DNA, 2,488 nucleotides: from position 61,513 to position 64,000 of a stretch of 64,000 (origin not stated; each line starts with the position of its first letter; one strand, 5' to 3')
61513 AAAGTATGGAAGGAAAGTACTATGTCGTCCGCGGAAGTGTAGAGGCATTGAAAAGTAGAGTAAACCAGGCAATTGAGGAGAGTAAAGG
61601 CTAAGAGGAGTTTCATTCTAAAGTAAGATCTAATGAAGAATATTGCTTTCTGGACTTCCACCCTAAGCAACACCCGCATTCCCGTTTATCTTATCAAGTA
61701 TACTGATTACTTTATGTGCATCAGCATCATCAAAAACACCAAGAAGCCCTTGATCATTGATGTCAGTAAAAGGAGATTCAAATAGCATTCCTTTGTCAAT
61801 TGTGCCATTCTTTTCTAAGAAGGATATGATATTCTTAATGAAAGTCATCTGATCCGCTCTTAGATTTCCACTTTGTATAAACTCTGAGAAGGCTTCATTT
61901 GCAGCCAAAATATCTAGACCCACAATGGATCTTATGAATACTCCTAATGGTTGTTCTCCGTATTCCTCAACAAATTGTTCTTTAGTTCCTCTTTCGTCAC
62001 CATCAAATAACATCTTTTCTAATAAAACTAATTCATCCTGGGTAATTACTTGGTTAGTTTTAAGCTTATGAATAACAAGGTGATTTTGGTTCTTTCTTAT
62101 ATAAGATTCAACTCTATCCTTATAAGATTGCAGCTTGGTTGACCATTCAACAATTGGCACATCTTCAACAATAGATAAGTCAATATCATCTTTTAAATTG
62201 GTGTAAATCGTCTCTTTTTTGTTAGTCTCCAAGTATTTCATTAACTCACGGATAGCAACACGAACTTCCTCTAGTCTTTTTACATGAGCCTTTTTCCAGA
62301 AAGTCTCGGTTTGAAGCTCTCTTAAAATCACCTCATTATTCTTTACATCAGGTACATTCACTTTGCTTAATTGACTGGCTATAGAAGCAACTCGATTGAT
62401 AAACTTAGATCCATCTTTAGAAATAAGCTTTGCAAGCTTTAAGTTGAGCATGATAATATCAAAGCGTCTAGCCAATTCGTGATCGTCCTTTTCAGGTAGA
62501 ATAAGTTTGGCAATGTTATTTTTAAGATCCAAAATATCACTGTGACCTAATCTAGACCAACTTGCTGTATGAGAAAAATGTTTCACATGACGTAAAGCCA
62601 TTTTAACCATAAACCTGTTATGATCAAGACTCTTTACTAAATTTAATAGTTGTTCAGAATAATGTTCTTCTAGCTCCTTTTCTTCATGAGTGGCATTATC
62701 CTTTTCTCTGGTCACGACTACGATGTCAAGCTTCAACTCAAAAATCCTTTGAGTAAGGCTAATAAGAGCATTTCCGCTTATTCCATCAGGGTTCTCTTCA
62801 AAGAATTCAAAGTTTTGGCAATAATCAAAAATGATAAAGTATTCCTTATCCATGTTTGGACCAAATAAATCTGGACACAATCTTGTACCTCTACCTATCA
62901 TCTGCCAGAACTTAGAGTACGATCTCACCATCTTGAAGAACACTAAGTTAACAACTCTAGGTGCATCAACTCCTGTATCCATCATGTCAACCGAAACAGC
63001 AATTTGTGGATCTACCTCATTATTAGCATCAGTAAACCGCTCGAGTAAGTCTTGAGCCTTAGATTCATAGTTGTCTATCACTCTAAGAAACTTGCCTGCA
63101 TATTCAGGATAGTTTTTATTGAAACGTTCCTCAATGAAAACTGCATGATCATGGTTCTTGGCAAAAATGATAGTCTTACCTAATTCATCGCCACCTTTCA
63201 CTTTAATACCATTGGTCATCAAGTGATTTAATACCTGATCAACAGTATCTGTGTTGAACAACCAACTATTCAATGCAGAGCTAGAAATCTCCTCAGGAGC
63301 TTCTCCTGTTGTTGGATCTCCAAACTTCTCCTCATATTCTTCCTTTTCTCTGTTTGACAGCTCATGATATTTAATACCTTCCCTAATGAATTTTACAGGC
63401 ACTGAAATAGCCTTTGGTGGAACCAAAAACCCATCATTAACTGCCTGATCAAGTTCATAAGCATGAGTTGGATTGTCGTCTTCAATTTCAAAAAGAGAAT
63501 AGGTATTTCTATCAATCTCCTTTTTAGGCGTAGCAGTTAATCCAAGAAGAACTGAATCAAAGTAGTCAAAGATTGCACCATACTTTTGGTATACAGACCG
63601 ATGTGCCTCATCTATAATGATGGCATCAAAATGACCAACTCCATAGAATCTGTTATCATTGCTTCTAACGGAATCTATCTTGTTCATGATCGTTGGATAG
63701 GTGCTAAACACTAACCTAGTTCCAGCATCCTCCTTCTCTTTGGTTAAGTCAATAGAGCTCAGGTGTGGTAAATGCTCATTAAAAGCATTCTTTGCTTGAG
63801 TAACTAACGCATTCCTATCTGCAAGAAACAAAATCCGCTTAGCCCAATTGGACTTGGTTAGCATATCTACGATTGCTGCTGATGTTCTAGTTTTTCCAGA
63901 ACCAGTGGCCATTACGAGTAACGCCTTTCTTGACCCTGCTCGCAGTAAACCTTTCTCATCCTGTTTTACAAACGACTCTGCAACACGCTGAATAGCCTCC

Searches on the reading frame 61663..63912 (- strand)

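Call 17: search_protein_families(library=pfam, proteins=[window:61663-63912:-], max_evalue=0.001)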
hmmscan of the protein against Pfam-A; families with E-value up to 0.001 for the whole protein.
window:61663-63912:- (749 aa): 5 families
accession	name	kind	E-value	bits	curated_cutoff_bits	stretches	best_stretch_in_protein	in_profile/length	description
PF04851.21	ResIII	-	1.4e-31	110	22.5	1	1-130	30-163/164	Type III restriction enzyme, res subunit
PF08463.15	EcoEI_R_C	-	2.9e-23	83.2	24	1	595-741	1-160/163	EcoEI R protein C-terminal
PF18766.7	SWI2_SNF2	-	1.7e-18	67.5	26.7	1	3-165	27-187/221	SWI2/SNF2 ATPase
PF00270.35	DEAD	-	7.4e-09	36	26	1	1-134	21-165/167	DEAD/DEAH box helicase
PF00271.37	Helicase_C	-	2.2e-06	28.3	23.5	1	245-344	16-108/110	Helicase conserved C-terminal domain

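Call 19: search_protein_families(library=padloc, proteins=[window:61663-63912:-], max_evalue=0.001)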
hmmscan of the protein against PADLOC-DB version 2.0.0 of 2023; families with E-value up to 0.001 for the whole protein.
window:61663-63912:- (749 aa): 9 families
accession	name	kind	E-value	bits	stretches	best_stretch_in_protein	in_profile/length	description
PDLC03047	REase_I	-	3.1e-120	400.7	1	2-732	371-1091/1107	Type I restriction enzyme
PDLC03049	REase_I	-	1.3e-38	130.5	1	1-397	194-572/807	Type I restriction enzyme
PDLC03042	REase_I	-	8.7e-31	104.2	1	1-369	471-849/1170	Type I restriction enzyme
PDLC03658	mREase_IV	-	1.3e-18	64.2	1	2-185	250-423/953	Type IV methyl-directed restriction enzyme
PDLC02707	PbeA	-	2e-18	64.3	1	1-364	275-629/672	PbeA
PDLC03659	mREase_IV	-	1.6e-11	40.8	1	2-136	247-378/945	Type IV methyl-directed restriction enzyme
PDLC03048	REase_I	-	1.2e-09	34.9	1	2-132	277-411/976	Type I restriction enzyme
PDLC02704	PbeA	-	6.9e-08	29.4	1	98-189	387-479/682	PbeA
PDLC02703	PbeA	-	1.1e-06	25.6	1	1-348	268-602/626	PbeA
